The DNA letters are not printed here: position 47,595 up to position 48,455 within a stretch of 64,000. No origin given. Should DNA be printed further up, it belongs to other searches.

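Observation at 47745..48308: RHS tip is a glycine-zipper multi-helix membrane domain, not an enzyme-like toxin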

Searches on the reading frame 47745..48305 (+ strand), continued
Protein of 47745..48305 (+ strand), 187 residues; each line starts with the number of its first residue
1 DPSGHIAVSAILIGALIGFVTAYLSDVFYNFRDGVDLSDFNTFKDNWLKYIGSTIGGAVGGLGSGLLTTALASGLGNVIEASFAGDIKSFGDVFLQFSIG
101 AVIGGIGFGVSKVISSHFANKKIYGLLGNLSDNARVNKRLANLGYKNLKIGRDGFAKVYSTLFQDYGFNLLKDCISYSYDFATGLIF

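Call 92: find_related_loci(query=A3, collection=viral_contigs, flank=8000)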
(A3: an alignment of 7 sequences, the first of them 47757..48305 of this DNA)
Query A3 (183 aa) in viral_contigs; peptide patterns used: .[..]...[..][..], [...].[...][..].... (x = any residue, [..] = any of these).
299 stretches matched a pattern, but none encodes a relative of the query by tblastn (E <= 1e-3).

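Call 93: find_related_loci(query=L016:11890-12513:+, collection=viral_contigs, flank=8000)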
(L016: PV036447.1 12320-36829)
Query L016:11890-12513:+ (208 aa) in viral_contigs; peptide patterns used: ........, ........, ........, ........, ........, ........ (x = any residue, [..] = any of these).
10 stretches matched a pattern, but none encodes a relative of the query by tblastn (E <= 1e-3).
